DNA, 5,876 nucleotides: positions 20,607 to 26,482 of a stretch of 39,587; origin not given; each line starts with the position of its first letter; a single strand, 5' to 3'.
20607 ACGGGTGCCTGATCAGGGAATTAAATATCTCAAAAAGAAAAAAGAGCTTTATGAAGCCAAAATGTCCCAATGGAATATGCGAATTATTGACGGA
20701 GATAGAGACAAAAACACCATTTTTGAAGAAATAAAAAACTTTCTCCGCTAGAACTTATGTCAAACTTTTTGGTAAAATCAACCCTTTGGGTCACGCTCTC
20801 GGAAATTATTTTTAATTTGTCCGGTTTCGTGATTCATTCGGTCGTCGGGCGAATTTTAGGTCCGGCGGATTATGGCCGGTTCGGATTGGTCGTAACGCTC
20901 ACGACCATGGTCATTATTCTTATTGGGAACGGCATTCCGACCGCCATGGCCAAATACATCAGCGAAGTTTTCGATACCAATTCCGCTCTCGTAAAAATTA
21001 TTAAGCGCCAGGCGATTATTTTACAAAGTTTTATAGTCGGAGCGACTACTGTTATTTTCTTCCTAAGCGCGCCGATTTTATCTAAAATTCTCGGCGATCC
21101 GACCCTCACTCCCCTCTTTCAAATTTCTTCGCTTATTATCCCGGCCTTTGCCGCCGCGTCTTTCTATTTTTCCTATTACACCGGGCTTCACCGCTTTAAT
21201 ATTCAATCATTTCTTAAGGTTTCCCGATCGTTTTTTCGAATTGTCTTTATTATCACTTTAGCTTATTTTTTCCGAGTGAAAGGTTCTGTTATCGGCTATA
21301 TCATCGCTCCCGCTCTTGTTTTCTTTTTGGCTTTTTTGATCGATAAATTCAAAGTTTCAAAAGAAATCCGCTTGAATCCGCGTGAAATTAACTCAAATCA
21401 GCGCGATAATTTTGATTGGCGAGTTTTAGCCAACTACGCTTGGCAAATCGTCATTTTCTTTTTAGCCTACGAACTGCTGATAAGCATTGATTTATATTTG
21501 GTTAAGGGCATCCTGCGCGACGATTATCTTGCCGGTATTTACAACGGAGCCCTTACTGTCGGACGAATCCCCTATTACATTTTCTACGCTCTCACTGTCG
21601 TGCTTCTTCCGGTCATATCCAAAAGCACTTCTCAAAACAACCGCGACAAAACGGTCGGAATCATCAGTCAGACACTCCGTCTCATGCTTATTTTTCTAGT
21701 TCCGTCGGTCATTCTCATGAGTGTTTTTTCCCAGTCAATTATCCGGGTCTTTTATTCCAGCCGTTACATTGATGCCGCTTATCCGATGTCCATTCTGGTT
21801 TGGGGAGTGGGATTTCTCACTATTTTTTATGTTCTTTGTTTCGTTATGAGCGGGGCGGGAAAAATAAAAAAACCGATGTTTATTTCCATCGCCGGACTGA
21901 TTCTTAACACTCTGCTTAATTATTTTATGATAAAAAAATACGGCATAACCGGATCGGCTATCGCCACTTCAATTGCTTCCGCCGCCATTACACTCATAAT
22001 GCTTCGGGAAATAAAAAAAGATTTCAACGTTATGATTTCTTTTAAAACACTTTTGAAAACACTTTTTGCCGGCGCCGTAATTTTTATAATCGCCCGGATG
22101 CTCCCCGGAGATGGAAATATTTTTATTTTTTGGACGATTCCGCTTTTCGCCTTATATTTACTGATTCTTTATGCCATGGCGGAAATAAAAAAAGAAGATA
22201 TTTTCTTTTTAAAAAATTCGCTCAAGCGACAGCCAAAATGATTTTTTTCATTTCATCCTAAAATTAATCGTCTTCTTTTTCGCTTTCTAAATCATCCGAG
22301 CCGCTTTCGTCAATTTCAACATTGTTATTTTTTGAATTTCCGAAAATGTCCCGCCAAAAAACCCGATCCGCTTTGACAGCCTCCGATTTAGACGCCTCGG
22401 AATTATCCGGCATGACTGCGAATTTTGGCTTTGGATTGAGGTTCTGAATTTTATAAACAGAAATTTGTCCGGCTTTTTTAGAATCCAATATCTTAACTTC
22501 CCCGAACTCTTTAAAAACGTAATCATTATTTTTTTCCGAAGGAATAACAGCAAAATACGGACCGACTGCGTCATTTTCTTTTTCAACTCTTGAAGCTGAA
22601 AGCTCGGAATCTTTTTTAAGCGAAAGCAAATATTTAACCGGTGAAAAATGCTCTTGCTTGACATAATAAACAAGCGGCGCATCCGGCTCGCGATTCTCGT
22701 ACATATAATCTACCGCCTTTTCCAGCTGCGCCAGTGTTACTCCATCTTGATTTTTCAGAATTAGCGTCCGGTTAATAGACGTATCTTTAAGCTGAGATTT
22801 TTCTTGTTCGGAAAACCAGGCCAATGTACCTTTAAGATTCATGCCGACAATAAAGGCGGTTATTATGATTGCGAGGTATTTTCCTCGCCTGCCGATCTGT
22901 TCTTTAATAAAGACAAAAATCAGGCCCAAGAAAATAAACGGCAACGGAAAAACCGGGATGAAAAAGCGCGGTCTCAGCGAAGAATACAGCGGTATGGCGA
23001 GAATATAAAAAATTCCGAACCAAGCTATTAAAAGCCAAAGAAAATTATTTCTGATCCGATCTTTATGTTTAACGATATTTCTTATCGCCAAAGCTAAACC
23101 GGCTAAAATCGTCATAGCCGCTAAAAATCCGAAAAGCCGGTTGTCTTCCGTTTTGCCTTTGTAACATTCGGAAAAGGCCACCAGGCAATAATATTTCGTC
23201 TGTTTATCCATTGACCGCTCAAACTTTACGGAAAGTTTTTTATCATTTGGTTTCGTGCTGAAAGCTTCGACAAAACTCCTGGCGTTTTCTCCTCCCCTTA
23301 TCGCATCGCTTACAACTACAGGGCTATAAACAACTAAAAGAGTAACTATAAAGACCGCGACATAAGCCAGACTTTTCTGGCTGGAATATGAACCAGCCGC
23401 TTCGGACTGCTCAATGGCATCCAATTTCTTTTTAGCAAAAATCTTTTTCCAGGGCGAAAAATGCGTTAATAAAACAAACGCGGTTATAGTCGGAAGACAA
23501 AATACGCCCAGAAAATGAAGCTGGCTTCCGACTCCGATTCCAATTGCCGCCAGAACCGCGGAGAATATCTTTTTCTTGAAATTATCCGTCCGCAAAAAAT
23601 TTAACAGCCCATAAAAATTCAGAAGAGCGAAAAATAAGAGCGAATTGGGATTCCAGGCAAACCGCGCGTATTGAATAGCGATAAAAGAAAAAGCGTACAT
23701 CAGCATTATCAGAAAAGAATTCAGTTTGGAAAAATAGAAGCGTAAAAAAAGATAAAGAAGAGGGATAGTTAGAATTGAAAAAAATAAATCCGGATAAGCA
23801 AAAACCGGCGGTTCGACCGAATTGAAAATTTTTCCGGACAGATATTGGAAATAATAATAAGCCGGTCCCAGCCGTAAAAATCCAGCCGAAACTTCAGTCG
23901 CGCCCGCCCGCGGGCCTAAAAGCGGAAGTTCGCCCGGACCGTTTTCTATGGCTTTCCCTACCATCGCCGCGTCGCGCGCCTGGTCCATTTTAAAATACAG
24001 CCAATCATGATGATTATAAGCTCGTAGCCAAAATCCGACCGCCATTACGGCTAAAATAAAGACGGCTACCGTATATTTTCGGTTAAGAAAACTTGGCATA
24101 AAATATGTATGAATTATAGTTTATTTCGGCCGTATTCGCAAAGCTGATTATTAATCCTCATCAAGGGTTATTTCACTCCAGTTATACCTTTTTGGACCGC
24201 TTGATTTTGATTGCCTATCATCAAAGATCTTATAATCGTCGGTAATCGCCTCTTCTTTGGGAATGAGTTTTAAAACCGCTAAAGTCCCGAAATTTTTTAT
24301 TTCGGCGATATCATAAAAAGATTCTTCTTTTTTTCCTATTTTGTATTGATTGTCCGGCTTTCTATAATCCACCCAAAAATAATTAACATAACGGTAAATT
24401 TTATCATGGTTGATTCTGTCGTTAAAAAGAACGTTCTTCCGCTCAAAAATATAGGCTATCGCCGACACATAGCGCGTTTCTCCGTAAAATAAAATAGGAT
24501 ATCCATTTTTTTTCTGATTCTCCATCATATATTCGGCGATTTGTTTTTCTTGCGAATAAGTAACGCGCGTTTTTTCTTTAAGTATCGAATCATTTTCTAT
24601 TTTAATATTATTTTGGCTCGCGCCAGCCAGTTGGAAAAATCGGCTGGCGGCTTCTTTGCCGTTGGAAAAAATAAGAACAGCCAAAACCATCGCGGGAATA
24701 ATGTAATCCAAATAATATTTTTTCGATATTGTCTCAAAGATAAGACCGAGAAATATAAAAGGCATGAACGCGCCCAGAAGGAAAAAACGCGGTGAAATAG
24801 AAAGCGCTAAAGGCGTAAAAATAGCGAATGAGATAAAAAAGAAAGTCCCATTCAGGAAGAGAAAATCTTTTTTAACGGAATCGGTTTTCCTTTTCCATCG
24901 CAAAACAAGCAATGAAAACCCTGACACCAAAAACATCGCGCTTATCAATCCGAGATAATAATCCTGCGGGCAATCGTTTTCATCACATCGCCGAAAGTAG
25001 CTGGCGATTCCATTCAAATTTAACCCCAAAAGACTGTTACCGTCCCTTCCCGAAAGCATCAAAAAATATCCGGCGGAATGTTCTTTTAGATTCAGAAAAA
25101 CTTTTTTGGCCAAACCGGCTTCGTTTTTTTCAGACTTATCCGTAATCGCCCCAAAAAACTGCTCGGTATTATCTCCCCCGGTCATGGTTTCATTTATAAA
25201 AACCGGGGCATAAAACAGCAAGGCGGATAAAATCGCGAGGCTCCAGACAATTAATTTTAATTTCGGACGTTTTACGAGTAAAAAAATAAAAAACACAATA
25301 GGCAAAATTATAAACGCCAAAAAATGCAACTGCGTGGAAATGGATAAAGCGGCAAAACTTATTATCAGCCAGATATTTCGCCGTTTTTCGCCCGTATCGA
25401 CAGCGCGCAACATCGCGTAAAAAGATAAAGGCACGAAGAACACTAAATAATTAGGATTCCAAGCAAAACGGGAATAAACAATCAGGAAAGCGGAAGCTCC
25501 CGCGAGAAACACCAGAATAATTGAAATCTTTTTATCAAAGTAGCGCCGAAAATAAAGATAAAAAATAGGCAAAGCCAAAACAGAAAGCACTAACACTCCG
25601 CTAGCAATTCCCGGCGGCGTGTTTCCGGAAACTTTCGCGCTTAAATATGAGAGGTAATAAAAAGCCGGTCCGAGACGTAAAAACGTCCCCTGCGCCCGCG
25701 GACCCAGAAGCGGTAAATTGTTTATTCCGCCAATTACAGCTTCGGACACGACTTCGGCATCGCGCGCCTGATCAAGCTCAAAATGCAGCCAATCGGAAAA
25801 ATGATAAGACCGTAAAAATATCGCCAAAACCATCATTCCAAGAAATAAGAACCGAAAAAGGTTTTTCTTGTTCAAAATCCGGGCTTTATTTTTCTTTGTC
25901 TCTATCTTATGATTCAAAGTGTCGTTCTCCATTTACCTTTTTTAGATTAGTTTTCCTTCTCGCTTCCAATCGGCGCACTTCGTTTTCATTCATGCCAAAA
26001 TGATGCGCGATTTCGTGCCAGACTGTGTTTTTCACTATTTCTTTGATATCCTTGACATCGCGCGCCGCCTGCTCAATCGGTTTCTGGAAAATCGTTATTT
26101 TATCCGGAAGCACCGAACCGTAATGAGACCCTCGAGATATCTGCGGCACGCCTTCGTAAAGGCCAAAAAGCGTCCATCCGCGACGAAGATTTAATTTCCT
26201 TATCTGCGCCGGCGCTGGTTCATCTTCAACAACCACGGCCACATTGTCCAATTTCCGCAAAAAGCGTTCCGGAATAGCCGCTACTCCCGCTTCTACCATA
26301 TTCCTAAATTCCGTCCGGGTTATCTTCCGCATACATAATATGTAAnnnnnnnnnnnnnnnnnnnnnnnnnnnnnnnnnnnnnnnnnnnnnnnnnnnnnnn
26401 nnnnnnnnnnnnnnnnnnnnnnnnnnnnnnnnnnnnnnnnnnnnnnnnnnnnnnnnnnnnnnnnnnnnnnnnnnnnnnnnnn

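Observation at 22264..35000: Six-copy tandem array of full-length ArnT/PMT_2-like GT-C paralogues with a variant DQARD catalytic-loop motif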

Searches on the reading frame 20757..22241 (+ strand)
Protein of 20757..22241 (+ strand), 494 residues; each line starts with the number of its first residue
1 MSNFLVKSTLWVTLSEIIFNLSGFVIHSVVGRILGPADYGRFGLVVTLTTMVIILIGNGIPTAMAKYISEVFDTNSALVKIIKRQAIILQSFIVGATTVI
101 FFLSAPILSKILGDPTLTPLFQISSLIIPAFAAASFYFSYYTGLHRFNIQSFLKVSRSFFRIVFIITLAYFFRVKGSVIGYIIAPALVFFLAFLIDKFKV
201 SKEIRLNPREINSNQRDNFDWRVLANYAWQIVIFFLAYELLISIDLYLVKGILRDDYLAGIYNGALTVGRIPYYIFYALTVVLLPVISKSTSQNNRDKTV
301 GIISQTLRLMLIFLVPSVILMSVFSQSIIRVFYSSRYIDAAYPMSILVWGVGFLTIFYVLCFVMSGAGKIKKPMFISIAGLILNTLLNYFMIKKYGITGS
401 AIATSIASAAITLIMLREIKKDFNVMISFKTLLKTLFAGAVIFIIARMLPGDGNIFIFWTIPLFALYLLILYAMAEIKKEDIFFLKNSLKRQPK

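Call 8: search_protein_families(library=pfam, proteins=[window:20757-22241:+], max_evalue=0.001)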
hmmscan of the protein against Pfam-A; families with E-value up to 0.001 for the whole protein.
window:20757-22241:+ (494 aa): 4 families
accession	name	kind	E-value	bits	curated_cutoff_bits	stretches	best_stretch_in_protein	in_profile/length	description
PF01943.22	Polysacc_synt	-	9.5e-25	88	28.2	1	5-289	1-272/274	Polysaccharide biosynthesis protein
PF03023.19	MurJ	-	2.6e-14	53.1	27.4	1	84-444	57-423/451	Lipid II flippase MurJ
PF13440.11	Polysacc_synt_3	-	2.7e-14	53.6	23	1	29-340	1-291/293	Polysaccharide biosynthesis protein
PF01554.23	MatE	-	3.7e-09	36.9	24.9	1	243-390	14-161/161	MatE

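Call 25: search_protein_families(library=ncbifam, proteins=[window:20757-22241:+], max_evalue=0.001)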
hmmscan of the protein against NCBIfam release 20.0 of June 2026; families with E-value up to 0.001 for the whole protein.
window:20757-22241:+ (494 aa): 7 families
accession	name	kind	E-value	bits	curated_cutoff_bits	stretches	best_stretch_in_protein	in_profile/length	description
TIGR02900.1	spore_V_B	equivalog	8.7e-27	94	372.3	1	6-448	2-460/488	stage V sporulation protein B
TIGR01695.1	murJ_mviN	equivalog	2.4e-17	62.8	235.55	1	5-448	2-463/506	murein biosynthesis integral membrane protein MurJ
TIGR00797.1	matE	subfamily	5.7e-12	45.2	147.4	1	252-427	22-200/396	MATE family efflux transporter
NF011679.0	PRK15099.1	equivalog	1.2e-10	41.3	325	1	5-404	3-394/416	lipid III flippase WzxE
NF058658.1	Oglyco_Wzx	exception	8.2e-06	25.1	720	1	7-443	12-424/478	O-glycosylation flippase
NF041801.1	MATE_SolL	equivalog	1.5e-05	24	780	1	285-410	81-214/458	solanimycin export family MATE transporter SolL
NF050818.1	PolSacchBiosHfsF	equivalog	6.5e-05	22.1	700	0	304-455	286-439/468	polysaccharide biosynthesis protein HfsF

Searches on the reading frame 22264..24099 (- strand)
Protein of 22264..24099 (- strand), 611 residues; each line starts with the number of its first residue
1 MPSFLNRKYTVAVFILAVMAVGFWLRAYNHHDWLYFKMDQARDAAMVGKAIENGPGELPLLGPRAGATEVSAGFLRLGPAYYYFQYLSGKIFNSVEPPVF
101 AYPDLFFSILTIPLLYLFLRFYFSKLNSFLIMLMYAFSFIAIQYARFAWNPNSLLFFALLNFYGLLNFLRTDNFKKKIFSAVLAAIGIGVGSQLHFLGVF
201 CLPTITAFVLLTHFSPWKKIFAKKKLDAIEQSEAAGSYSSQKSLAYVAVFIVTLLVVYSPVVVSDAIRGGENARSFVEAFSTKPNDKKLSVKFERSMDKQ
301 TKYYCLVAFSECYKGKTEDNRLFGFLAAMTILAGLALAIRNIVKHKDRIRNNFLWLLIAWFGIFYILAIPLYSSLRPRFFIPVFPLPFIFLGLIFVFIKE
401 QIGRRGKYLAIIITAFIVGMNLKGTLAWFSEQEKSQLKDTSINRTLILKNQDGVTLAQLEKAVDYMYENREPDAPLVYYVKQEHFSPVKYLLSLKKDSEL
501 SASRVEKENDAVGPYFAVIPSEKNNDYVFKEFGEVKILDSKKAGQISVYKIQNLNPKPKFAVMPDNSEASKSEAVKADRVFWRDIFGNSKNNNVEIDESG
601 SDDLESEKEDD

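Call 4: search_protein_families(library=pfam, proteins=[window:22264-24099:-], max_evalue=0.1)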
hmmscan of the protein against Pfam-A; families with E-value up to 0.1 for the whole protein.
window:22264-24099:- (611 aa): 2 families
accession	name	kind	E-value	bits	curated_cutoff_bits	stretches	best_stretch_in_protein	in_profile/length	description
PF02366.24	PMT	-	6.3e-09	36.2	22.7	1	72-251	54-222/245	Dolichyl-phosphate-mannose-protein mannosyltransferase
PF13231.12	PMT_2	-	2.6e-07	31.5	26.1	1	79-221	4-138/160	Dolichyl-phosphate-mannose-protein mannosyltransferase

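Call 5: search_protein_families(library=ncbifam, proteins=[window:22264-24099:-], max_evalue=0.1)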
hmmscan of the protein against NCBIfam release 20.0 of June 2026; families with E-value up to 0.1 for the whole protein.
window:22264-24099:- (611 aa): 1 family
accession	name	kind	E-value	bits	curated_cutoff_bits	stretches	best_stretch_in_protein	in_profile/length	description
NF047440.1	LA3751_2_3_fam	subfamily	0.0013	17.6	200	1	320-432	278-393/460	LA_3751/LA_3752 family putative glycosyltransferase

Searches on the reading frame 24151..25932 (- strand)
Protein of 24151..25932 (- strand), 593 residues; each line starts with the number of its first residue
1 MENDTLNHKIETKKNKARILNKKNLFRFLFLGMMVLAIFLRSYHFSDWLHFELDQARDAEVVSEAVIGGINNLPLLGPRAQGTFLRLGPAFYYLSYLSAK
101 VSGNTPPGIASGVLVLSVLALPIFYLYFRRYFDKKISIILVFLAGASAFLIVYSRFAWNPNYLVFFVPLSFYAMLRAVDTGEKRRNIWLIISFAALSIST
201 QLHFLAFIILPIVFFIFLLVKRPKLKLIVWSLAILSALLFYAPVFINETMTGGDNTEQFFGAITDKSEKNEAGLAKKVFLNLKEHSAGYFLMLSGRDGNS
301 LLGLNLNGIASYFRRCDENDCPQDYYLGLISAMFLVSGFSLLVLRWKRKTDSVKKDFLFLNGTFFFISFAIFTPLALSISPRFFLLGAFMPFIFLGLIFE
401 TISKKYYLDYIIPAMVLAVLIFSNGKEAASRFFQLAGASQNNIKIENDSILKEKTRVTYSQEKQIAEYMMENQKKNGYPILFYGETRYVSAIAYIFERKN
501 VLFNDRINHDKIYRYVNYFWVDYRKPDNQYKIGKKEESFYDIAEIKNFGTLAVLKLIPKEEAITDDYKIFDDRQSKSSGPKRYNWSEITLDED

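Call 4: search_protein_families(library=pfam, proteins=[window:24151-25932:-], max_evalue=0.1)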
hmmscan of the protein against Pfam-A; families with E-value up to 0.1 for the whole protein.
window:24151-25932:- (593 aa): 4 families
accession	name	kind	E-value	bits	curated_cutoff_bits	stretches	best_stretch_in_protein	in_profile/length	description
PF13231.12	PMT_2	-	6.1e-11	43.2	26.1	1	89-245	4-158/160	Dolichyl-phosphate-mannose-protein mannosyltransferase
PF02366.24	PMT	-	0.00056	20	22.7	1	91-237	66-223/245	Dolichyl-phosphate-mannose-protein mannosyltransferase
PF04932.20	Wzy_C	-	0.0011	19.3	31.7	1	189-252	4-65/149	O-Antigen ligase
PF11028.14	TMEM260-like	-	0.0073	16.5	24.2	1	164-222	116-175/179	Protein O-mannosyl-transferase TMEM260-like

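Call 5: search_protein_families(library=ncbifam, proteins=[window:24151-25932:-], max_evalue=0.1)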
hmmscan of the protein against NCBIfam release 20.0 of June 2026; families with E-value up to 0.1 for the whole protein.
window:24151-25932:- (593 aa): 5 families
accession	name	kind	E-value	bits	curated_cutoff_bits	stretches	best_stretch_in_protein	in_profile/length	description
TIGR03663.1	TIGR03663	subfamily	1.1e-06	28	126.25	1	88-225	52-188/435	flippase activity-associated protein Agl23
NF047440.1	LA3751_2_3_fam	subfamily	0.00024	20.1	200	1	331-453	288-406/460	LA_3751/LA_3752 family putative glycosyltransferase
NF000801.0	PRK00055.1-3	equivalog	0.0022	17.1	252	1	431-505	159-232/307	ribonuclease Z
TIGR02651.1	RNase_Z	equivalog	0.012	14.7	292.95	1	431-505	154-229/302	ribonuclease Z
NF007557.0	PRK10178.1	equivalog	0.08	12.6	176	0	21-66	138-181/188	D-alanyl-D-alanine dipeptidase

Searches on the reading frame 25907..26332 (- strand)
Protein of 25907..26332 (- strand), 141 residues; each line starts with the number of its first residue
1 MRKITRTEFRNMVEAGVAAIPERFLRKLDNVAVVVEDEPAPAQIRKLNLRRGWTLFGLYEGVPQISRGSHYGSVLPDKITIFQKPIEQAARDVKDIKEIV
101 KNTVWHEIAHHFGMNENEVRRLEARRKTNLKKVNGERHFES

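Call 4: search_protein_families(library=pfam, proteins=[window:25907-26332:-], max_evalue=0.1)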
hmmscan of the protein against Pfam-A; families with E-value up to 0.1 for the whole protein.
window:25907-26332:- (141 aa): 1 family
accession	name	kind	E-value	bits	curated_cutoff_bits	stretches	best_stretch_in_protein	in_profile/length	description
PF06262.17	Zincin_1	-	2e-28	98.7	22.4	1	28-122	1-95/97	Zincin-like metallopeptidase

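Call 5: search_protein_families(library=ncbifam, proteins=[window:25907-26332:-], max_evalue=0.1)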
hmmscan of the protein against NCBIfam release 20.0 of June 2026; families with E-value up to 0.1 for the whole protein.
window:25907-26332:- (141 aa): 0 families
